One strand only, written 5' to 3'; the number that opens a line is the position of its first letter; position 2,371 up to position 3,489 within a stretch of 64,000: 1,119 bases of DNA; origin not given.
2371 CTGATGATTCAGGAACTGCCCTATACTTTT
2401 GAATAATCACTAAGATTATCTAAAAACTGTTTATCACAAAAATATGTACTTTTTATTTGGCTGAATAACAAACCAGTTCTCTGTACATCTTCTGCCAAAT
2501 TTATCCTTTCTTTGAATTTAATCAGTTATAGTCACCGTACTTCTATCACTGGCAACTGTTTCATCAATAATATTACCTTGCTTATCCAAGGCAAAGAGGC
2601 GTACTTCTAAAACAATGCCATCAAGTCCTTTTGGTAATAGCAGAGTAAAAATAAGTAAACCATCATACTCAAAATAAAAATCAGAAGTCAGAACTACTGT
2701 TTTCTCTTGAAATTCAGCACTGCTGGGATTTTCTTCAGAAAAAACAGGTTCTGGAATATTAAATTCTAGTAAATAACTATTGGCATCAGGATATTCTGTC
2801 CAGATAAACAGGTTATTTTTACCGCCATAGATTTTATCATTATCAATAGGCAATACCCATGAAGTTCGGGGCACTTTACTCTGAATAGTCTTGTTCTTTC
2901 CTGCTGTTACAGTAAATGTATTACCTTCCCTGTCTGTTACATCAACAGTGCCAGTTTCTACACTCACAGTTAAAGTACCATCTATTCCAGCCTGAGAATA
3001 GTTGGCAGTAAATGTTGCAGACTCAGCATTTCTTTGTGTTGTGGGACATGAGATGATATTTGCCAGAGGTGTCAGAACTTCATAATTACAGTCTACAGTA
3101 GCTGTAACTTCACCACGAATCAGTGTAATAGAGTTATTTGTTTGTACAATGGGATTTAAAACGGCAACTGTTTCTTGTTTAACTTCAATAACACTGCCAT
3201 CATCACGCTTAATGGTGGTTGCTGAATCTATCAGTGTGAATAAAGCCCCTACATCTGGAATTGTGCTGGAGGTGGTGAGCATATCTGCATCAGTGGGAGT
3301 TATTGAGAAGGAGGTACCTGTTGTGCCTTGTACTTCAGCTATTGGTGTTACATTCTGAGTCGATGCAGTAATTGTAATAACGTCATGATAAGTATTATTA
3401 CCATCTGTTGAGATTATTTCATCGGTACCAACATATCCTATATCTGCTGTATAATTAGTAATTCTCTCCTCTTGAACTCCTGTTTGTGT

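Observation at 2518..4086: Modular secreted protein family: swappable N-terminal passenger on a shared FecR-like plus beta-sandwich tail (paralog at 54991-56379)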

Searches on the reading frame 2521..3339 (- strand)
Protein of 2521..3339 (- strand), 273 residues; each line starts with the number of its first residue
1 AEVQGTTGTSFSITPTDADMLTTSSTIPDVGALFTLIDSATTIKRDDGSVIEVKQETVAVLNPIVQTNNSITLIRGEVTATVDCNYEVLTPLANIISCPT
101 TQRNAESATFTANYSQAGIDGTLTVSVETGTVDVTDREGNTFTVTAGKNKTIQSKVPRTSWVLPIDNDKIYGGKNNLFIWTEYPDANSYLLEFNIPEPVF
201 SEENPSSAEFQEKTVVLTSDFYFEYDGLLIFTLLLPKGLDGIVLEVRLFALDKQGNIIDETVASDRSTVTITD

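Call 7: find_homologous_proteins(query=window:2521-3339:-, max_evalue=0.001)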
Query seq(273 aa) (273 aa): 26 proteins with E <= 0.001 among 1490 candidates.
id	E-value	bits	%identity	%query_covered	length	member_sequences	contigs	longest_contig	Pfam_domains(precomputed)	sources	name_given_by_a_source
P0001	8.3e-123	427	74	100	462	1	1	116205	-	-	-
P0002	2.4e-122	425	75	100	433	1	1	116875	-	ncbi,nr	ncbi:MAG: hypothetical protein KZQ83_00405 [gamma proteobacterium symbiont of Taylorina sp.]|nr:hypo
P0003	1.2e-113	397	70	100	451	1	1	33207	PF07603.18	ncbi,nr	ncbi:MAG: DUF1566 domain-containing protein [gamma proteobacterium symbiont of Taylorina sp.]|nr:DUF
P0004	5.2e-107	375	62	100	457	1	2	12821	-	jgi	-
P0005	4.4e-104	366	64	100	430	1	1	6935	-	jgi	-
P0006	6.4e-103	362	61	100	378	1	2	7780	-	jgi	-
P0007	1.0e-100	355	62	98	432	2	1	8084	-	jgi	-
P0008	1.2e-100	354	60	100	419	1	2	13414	-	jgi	-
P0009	1.0e-98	348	60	100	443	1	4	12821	-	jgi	-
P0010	9.1e-97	342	61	100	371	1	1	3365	-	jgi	-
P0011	1.7e-96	341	61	100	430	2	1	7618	-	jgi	-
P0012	2.2e-94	334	57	98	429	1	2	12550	-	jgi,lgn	jgi:hypothetical protein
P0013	1.0e-93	332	58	100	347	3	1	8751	-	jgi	-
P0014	3.9e-93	330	59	100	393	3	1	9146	PF13855.13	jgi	-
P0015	1.9e-92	328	60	100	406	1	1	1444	-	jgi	jgi:hypothetical protein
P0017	1.0e-90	322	60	100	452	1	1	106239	PF04773.19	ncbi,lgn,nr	ncbi:MAG: FecR family protein [gamma proteobacterium symbiont of Taylorina sp.]|nr:FecR family prote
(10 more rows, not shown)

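Call 12: search_solved_structures(query=A1, max_evalue=10, show_alignments=2)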
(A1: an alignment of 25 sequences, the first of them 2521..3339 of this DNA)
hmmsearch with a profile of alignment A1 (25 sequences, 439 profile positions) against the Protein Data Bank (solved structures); distinct sequences matched with E-value up to 10: 0.

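Call 17: search_protein_families(library=pfam, alignment_id=A1, max_evalue=0.1)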
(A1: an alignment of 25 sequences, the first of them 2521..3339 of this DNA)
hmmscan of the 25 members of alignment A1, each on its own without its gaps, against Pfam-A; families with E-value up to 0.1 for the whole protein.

A. member 1, window:2521-3339:- (273 aa): 1 family
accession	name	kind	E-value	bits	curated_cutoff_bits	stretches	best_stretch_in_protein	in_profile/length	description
PF05899.18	Cupin_3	-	0.062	13.4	23.5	0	124-147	28-51/74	EutQ-like cupin domain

B. families by the number of members that match (of 25 scanned): 11 families
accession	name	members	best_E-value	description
PF04773.18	FecR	16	2.4e-07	FecR protein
PF05899.18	Cupin_3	9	0.0013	EutQ-like cupin domain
PF07603.17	Lcl_C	1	7.9e-24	Lcl C-terminal domain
PF13855.12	LRR_8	1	2e-05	Leucine rich repeat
PF12799.13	LRR_4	1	0.00064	Leucine Rich repeats (2 copies)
PF23598.1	LRR_14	1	0.0017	Leucine-rich repeat region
PF24146.1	K1-lyase_C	1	0.02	K1 capsule-specific polysaccharide lyase, C-terminal domain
PF00560.39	LRR_1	1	0.026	Leucine Rich Repeat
PF01382.22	Avidin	1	0.036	Avidin family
PF05689.17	InvE_AD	1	0.044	Adhesion domain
PF07401.17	Lenti_VIF_2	1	0.069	Bovine Lentivirus VIF protein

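Call 19: find_encoding_contigs(protein=P0002, flank=10000, max_places=3)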
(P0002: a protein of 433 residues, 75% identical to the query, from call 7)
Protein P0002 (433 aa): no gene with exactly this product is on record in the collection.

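Call 20: find_encoding_contigs(protein=P0003, flank=10000, max_places=3)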
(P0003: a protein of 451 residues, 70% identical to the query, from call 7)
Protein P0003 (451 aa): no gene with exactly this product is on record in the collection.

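Call 21: find_encoding_contigs(protein=P0017, flank=10000, max_places=3)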
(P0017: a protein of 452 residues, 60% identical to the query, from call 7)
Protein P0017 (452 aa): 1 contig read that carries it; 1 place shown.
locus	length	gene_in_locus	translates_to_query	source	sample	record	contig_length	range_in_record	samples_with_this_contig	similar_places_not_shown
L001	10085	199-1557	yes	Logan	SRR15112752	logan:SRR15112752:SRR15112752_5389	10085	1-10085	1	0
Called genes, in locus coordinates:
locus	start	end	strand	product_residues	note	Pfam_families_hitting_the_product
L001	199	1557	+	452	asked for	PF04773:FecR (weak)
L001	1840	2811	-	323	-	-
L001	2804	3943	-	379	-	PF02470:MlaD (weak)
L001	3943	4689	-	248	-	PF00005:ABC_tran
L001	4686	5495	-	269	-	PF02405:MlaE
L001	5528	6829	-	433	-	PF00815:Histidinol_dh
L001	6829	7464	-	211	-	PF01634:HisG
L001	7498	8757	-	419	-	PF00275:EPSP_synthase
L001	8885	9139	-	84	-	PF01722:BolA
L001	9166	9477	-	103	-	PF13466:STAS_2, PF01740:STAS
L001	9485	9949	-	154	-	PF02470:MlaD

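Call 22: find_related_loci(query=A2, collection=genome_contigs, flank=8000)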
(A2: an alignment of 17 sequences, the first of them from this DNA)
Query A2 (273 aa) in genome_contigs; peptide patterns used: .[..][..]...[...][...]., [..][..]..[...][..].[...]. (x = any residue, [..] = any of these).
70 stretches matched a pattern; 1 encode a relative of the query (tblastn E <= 1e-3); 1 distinct loci.
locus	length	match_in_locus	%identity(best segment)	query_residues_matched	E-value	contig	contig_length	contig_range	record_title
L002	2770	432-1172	40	35-269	1e-53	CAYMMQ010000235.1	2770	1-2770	MAG TPA_asm: uncultured Ectothiorhodospiraceae bacterium isolate binchicken_co275_201 genome assembly, contig: NODE_8588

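Call 23: predict_structure(alignment_id=A1)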
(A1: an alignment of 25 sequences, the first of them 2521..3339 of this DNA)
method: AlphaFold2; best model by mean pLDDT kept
length: 273 residues; sequences in the alignment: 25
mean_pLDDT: 68.5   pTM: 0.67
mean pLDDT of the five models: 68.5, 67.8, 65.3, 65.1, 63.9
residues with pLDDT >= 90: 47; 70-90: 96; 50-70: 73; < 50: 57
segments of 3 or more residues with pLDDT < 50: 1-15, 163-169, 197-211, 264-273
pLDDT, mean of each block of 10 residues (from residue 1): 28 46 53 74 79 84 60 89 89 86 77 86 95 91 95 74 46 58 75 56 43 66 72 58 62 79 42 32
secondary structure, 60 per line:
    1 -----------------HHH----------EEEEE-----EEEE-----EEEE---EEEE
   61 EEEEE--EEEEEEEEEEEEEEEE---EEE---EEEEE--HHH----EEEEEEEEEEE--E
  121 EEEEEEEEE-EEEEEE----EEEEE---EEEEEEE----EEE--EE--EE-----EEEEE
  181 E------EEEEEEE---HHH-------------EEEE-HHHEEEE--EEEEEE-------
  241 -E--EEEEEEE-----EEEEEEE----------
elements in order: E31-35 E41-44 E50-53 E57-65 E68-83 E87-89 E93-97 E107-117 E120-129 E131-136 E141-145 E149-155 E160-162 E176-181 E188-194 E214-217 E222-225 E228-233 E245-251 E257-263

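Call 26: find_related_loci(query=A2, collection=metagenome_contigs, flank=8000)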
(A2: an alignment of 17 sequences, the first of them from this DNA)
Query A2 (273 aa) in metagenome_contigs; peptide patterns used: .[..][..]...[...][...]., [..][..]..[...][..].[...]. (x = any residue, [..] = any of these).
96 stretches matched a pattern, but none encodes a relative of the query by tblastn (E <= 1e-3).

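Call 27: fold_search(model_id=the predicted structure, library=pdb)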
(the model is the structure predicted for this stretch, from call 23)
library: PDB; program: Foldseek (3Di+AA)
matches with E <= 10: 829; with E <= 0.001: 4
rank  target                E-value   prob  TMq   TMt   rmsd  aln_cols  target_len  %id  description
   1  6ovk_R                2.0e-07  1.00  0.37  0.47   4.5       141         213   14  Crystal Structure of the Pseudomonas capeferrum Anti-sigma Regulator PupR C-terminal Cell-surface Signaling Domain in  (released 2020-03-04)
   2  4m0h_B                2.6e-06  1.00  0.37  0.47   4.6       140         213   15  Crystal structure of a putative anti-sigma factor (BDI_1681) from Parabacteroides distasonis ATCC 8503 at 2.50 A resol (released 2013-10-16)
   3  4m0n                  3.5e-06  1.00  0.37  0.47   4.5       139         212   16  Crystal structure of a putative anti-sigma factor (BDI_1681) from Parabacteroides distasonis ATCC 8503 at 1.65 A resolut (released 2013-10-16)
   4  4m0h_A                4.6e-06  1.00  0.37  0.46   4.5       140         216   15  Crystal structure of a putative anti-sigma factor (BDI_1681) from Parabacteroides distasonis ATCC 8503 at 2.50 A resol (released 2013-10-16)
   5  9xvi_C                1.3e-03  0.75  0.20  0.09  19.4       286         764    7  Arabidopsis ISA2-ISA1-ISA1-ISA2 heterotetramer (released 2026-04-08)
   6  5n47_B                3.4e-03  0.89  0.22  0.30  16.0       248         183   11  Structure of Anticalin N7E in complex with the three-domain fragment Fn7B8 of human oncofetal fibronectin (released 2018-02-14)
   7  2gee                  3.4e-03  0.82  0.20  0.27  16.9       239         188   12  Crystal Structure of Human Type III Fibronectin Extradomain B and Domain 8 (released 2006-10-17)
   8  4gh7_B                5.1e-03  0.89  0.22  0.22  16.7       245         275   13  Crystal structure of Anticalin N7A in complex with oncofetal fibronectin fragment Fn7B8 (released 2012-12-26)
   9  4gh7_D                5.1e-03  0.69  0.22  0.22  26.5       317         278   10  Crystal structure of Anticalin N7A in complex with oncofetal fibronectin fragment Fn7B8 (released 2012-12-26)
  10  4hsa_C                7.0e-03  0.69  0.23  0.24  17.9       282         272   11  Structure of interleukin 17a in complex with il17ra receptor (released 2013-05-22)
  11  4hsa_F                9.0e-03  0.69  0.24  0.24  17.8       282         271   10  Structure of interleukin 17a in complex with il17ra receptor (released 2013-05-22)
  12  8peq_B                1.1e-02  0.72  0.21  0.21  17.9       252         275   13  Complex of diubiquitin-derived artificial binding protein (Affilin) variant Af2 with its target oncofetal fibronectin  (released 2024-06-26)
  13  6xay_B                1.2e-02  0.44  0.19  0.19  25.6       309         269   11  Structure of a fragment of human fibronectin containing the 10th, 11th and 12th type III domains (released 2021-06-09)
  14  5n47_D                1.5e-02  0.44  0.22  0.21  27.1       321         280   10  Structure of Anticalin N7E in complex with the three-domain fragment Fn7B8 of human oncofetal fibronectin (released 2018-02-14)
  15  5e53_A                2.1e-02  0.33  0.20  0.19  23.8       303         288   11  Crystal structure of chicken CNTN1 FN1-FN3 domains (released 2016-08-31)
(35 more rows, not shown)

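Call 28: search_protein_representatives(alignment_id=A2)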
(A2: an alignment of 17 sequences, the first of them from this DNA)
Query: 17 sequences, 273 profile positions. Proteins with E-value up to 0.001 (for the whole library): 127; up to 1e-10: 107; up to 1e-30: 76. The best 127 are listed.
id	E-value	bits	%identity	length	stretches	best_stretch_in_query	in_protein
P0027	4.2e-140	482.1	-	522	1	1-273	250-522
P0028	3.7e-137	472.4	-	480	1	1-273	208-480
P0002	3.0e-136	469.4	-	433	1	2-273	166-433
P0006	1.1e-135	467.7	-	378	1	2-273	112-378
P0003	1.3e-135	467.4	-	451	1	1-273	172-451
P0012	2.9e-132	456.4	-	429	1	1-272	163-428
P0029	6.6e-132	455.2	-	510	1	2-273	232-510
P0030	4.1e-130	449.3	-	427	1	1-273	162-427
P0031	5.5e-130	448.9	-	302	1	2-273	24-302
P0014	7.6e-129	445.2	-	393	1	1-273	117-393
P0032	8.5e-125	431.9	-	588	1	2-272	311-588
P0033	9.9e-125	431.7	-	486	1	1-273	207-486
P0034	1.6e-122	424.4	-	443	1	3-273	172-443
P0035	1.7e-120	417.8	-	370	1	2-273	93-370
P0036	4.2e-120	416.5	-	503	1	2-273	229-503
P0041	1.0e-87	310.2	-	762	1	2-273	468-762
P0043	5.7e-84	298.0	-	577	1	1-272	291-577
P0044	1.8e-70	253.7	-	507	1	2-271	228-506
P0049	7.0e-68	245.2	-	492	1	3-271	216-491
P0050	8.0e-68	245.0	-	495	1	2-271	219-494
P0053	1.6e-65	237.4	-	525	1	1-271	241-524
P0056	9.2e-64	231.7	-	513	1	3-271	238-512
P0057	1.7e-63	230.8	-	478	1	2-271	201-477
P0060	2.7e-62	226.9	-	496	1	5-270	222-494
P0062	3.7e-60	219.9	-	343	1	3-271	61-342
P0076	1.4e-47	178.7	-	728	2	1-271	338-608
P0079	1.3e-44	168.9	-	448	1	18-272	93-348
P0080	5.2e-42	160.4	-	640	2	3-269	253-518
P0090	3.3e-32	128.2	-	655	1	7-271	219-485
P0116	1.2e-18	83.7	-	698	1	7-271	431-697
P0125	3.9e-09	52.6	-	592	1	2-157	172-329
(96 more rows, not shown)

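Call 31: search_protein_families(library=pfam, alignment_id=A3, max_evalue=0.001)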
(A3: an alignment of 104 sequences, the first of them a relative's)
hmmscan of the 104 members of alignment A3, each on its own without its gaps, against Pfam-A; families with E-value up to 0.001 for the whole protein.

A. member 1, P0027 (522 aa): 0 families

B. families by the number of members that match (of 104 scanned): 44 families (the first 25 are shown)
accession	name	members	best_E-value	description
PF04773.18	FecR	55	2.2e-17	FecR protein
PF07603.17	Lcl_C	2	7.9e-24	Lcl C-terminal domain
PF04151.21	PPC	2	1.9e-18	Bacterial pre-peptidase C-terminal domain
PF13855.12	LRR_8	2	1.2e-12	Leucine rich repeat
PF12799.13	LRR_4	2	6.2e-09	Leucine Rich repeats (2 copies)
PF25390.1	WD40_RLD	1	3.2e-103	RCC1-like domain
PF18657.6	YDG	1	1.1e-75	YDG domain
PF00415.24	RCC1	1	1.2e-67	Regulator of chromosome condensation (RCC1) repeat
PF13540.12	RCC1_2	1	4.4e-65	Regulator of chromosome condensation (RCC1) repeat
PF13620.12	CarboxypepD_reg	1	1.2e-35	Carboxypeptidase regulatory-like domain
PF13385.13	Laminin_G_3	1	6.6e-28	Concanavalin A-like lectin/glucanases superfamily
PF01839.29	FG-GAP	1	1.2e-21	FG-GAP repeat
PF13517.12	FG-GAP_3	1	7.9e-21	FG-GAP-like repeat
PF25384.1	Alsin_RLD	1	5.7e-20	Alsin RCC1-like domain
PF06739.17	SBBP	1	2e-19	Beta-propeller repeat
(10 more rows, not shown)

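Call 32: search_solved_structures(query=A2, max_evalue=10, show_alignments=3)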
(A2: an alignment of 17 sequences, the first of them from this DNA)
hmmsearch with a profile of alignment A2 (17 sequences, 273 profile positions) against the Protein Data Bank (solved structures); distinct sequences matched with E-value up to 10: 1.
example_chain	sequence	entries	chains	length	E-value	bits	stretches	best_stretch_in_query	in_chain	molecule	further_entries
6orj_A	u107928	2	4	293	0.4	13.1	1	34-104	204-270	PHIKZ164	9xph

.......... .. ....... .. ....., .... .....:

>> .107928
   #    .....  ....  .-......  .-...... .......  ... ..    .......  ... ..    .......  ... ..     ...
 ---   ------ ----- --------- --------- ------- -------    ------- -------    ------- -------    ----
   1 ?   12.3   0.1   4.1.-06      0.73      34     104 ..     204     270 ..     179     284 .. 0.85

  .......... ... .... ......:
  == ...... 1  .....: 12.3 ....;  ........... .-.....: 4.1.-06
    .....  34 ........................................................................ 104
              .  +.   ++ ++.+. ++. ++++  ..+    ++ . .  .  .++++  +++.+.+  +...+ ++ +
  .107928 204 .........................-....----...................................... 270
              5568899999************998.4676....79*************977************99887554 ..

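Call 36: list_cluster_members(proteins=[P0027, P0001, P0002, P0003, P0017, P0028, P0029, P0033, P0032, P0057])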
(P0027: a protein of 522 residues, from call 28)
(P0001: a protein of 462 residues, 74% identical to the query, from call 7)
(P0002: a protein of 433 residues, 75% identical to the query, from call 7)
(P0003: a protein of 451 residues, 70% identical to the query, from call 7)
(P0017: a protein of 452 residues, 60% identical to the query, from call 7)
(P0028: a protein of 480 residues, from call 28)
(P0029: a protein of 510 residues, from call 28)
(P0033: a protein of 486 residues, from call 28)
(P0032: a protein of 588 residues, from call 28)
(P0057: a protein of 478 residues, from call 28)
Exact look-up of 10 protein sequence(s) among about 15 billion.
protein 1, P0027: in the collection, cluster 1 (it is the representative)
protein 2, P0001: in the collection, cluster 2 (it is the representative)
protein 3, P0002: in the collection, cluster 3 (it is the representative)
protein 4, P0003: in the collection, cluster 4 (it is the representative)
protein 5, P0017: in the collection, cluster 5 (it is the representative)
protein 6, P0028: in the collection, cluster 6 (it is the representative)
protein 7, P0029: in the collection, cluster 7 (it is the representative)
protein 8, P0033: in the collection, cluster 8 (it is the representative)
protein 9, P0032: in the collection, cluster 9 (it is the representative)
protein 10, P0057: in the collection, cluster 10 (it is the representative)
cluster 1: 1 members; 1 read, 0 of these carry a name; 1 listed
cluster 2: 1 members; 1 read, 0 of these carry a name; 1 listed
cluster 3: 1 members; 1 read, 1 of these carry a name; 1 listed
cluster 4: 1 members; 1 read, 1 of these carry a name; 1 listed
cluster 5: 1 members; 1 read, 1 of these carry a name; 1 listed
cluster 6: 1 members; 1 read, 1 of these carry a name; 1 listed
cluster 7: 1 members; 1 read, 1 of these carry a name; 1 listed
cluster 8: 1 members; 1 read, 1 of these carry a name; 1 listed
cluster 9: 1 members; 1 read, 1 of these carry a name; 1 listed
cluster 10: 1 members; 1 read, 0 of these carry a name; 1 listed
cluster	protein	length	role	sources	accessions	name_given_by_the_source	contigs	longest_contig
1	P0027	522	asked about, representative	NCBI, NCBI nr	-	-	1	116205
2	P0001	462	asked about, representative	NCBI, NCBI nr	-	-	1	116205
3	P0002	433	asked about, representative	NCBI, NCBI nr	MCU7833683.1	MAG: hypothetical protein KZQ83_00405 [gamma proteobacterium symbiont of Taylorina sp.] | hypothetical protein [gamma proteobacterium symbiont of Taylorina sp.]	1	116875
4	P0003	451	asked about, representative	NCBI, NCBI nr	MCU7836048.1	MAG: DUF1566 domain-containing protein [gamma proteobacterium symbiont of Taylorina sp.] | DUF1566 domain-containing protein [gamma proteobacterium symbiont of Taylorina sp.]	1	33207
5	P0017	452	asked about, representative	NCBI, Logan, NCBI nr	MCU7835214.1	MAG: FecR family protein [gamma proteobacterium symbiont of Taylorina sp.] | FecR family protein [gamma proteobacterium symbiont of Taylorina sp.]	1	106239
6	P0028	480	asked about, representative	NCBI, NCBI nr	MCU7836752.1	MAG: FecR family protein [gamma proteobacterium symbiont of Taylorina sp.] | FecR family protein [gamma proteobacterium symbiont of Taylorina sp.]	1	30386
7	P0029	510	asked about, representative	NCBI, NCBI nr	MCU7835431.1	MAG: FecR family protein [gamma proteobacterium symbiont of Taylorina sp.] | FecR family protein [gamma proteobacterium symbiont of Taylorina sp.]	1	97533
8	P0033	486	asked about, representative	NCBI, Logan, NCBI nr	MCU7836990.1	MAG: FecR family protein [gamma proteobacterium symbiont of Taylorina sp.] | FecR family protein [gamma proteobacterium symbiont of Taylorina sp.]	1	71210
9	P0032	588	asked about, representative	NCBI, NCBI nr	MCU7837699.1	MAG: FecR family protein, partial [gamma proteobacterium symbiont of Taylorina sp.] | FecR family protein [gamma proteobacterium symbiont of Taylorina sp.]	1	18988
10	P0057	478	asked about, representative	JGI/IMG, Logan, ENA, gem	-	-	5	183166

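Call 40: find_encoding_contigs(protein=P0004, flank=10000, max_places=3)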
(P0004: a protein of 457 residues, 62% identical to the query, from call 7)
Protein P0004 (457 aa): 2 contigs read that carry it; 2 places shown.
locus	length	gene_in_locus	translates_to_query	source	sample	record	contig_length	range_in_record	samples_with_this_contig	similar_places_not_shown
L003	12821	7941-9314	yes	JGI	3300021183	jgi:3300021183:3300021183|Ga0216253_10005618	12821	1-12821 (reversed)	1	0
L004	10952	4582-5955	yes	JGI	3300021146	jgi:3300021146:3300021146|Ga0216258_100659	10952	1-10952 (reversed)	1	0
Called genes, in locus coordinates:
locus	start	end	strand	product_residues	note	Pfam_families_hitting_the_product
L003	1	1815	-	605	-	?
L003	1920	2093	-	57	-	-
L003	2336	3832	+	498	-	PF14821:Thr_synth_N, PF00291:PALP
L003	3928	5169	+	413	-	PF13173:AAA_14, PF13635:DUF4143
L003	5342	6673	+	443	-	-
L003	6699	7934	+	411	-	-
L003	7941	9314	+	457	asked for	-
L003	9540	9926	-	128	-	-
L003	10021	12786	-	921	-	-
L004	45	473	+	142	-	PF24857:THR4_C (weak)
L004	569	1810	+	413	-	PF13173:AAA_14, PF13635:DUF4143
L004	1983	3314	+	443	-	-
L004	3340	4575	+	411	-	-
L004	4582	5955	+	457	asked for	-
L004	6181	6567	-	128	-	-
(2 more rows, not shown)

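Call 41: find_encoding_contigs(protein=P0057, flank=10000, max_places=3)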
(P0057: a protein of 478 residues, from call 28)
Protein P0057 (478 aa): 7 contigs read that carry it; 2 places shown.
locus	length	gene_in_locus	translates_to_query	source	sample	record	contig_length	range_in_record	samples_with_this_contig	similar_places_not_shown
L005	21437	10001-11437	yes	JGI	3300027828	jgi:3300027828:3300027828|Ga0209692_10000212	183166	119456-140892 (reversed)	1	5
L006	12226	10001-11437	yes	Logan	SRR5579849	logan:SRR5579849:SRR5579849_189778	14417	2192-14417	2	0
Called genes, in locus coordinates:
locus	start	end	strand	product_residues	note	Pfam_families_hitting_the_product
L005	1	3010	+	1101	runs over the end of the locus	PF10070:DabA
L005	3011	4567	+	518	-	PF00662:Proton_antipo_N, PF00361:Proton_antipo_M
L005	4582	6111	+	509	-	PF00361:Proton_antipo_M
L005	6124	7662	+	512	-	PF00361:Proton_antipo_M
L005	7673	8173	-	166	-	-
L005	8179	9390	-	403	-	PF13657:Couple_hipA, PF07804:HipA_C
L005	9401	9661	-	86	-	PF13744:HTH_37 (weak), PF01381:HTH_3, PF12844:HTH_19 (weak)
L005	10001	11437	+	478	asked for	-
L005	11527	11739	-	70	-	-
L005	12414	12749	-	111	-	PF11169:DUF2956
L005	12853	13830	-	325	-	PF00561:Abhydrolase_1, PF12146:Hydrolase_4, PF12697:Abhydrolase_6, PF20408:Abhydrolase_11 (faint)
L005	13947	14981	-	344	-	PF03265:DNase_II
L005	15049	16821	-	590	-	PF01933:CofD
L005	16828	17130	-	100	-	-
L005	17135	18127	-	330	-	PF00300:His_Phos_1, PF00293:NUDIX (weak)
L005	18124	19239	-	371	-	-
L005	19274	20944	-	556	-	PF01895:PhoU (faint), PF01636:APH (weak), PF02958:EcKL (weak), PF19974:TCAD9 (weak)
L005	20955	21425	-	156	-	PF00293:NUDIX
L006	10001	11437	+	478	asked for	-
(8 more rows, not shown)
